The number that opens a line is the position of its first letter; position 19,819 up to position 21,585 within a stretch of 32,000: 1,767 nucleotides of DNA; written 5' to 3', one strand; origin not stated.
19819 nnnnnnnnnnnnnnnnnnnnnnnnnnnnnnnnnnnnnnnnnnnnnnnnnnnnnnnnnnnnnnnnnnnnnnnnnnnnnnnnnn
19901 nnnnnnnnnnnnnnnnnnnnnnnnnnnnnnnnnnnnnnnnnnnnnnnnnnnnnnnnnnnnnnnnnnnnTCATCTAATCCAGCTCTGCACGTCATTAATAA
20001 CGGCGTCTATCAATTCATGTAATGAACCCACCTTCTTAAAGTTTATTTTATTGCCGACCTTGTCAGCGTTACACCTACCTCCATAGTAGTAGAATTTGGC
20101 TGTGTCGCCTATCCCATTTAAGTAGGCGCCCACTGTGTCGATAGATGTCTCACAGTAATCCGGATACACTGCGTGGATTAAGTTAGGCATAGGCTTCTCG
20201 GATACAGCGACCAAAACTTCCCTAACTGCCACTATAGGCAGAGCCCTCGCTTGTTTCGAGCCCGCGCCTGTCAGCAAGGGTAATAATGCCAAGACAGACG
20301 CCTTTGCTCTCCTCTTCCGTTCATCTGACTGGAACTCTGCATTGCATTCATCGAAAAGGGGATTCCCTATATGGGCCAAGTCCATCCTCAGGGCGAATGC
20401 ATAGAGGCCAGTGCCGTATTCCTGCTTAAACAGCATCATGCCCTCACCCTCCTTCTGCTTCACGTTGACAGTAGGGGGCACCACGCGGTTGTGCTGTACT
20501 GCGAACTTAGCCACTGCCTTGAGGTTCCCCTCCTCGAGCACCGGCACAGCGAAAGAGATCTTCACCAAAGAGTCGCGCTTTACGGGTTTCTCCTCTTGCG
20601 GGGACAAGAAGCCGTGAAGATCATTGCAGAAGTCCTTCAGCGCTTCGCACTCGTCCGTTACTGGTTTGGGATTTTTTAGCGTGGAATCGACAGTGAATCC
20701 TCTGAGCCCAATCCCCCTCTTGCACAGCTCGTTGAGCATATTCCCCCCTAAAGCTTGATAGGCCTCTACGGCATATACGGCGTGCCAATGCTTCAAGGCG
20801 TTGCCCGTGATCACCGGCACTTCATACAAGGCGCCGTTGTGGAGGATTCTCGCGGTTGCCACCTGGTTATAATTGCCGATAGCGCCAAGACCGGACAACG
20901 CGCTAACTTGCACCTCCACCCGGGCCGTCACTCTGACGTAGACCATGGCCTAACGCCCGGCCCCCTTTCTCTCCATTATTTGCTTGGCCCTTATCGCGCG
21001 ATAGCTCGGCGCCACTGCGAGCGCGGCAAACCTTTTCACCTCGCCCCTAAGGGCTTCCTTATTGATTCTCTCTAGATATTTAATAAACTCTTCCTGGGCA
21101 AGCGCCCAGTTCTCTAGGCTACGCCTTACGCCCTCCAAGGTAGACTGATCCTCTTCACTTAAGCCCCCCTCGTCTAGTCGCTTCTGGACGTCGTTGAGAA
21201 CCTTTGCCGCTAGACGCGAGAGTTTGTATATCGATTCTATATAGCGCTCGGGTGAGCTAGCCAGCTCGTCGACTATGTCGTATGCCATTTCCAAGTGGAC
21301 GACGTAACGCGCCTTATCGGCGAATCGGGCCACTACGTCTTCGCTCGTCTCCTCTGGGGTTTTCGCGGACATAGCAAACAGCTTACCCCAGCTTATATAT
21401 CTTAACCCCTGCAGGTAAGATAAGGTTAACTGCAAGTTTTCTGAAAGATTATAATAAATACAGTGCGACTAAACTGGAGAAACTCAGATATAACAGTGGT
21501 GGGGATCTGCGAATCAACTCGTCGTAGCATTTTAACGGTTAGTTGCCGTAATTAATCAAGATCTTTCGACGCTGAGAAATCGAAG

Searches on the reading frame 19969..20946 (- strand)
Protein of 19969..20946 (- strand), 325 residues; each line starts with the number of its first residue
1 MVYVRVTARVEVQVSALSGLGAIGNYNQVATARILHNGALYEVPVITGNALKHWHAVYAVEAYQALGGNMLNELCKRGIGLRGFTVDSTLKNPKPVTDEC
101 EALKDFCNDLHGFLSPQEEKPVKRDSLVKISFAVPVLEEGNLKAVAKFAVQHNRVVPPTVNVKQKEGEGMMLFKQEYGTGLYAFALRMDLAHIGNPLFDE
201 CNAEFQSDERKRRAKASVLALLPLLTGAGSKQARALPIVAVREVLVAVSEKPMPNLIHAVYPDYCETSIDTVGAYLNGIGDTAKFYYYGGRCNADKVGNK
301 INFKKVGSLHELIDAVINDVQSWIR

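Call 6: search_protein_families(library=ncbifam, proteins=[window:19969-20946:-], max_evalue=0.001)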
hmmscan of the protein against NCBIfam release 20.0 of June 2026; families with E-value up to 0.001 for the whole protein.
window:19969-20946:- (325 aa): 3 families
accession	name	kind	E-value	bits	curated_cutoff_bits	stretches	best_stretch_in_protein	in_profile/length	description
TIGR02583.1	DevR_archaea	exception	5e-104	347.5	212.6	1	3-273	1-283/284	type I-A CRISPR-associated protein Cas7/Csa2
TIGR01875.1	cas_MJ0381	subfamily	8.9e-61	205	67.3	1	4-253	1-240/240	DevR family CRISPR-associated autoregulator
TIGR02585.1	cas_Cst2_DevR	exception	2.2e-06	27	72.75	1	61-231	51-219/321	type I-B CRISPR-associated protein Cas7/Cst2/DevR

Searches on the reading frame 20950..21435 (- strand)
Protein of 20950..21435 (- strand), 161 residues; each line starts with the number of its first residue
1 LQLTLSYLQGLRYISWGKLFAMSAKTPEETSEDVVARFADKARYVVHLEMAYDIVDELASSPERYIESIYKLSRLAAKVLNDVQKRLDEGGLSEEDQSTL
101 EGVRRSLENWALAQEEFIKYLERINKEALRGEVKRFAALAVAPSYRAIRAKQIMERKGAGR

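Call 7: search_protein_families(library=padloc, proteins=[window:20950-21435:-], max_evalue=0.01)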
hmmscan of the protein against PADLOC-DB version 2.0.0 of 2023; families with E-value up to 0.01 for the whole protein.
window:20950-21435:- (161 aa): 2 families
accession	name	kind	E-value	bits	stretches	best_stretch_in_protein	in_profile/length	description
PDLC01395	Cas11a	-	6e-54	179.7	1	31-155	3-120/121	CAS-I-A; effector_SS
PDLC01481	Cas11a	-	2.7e-06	26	1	37-96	6-63/103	CAS-I-A; effector_SS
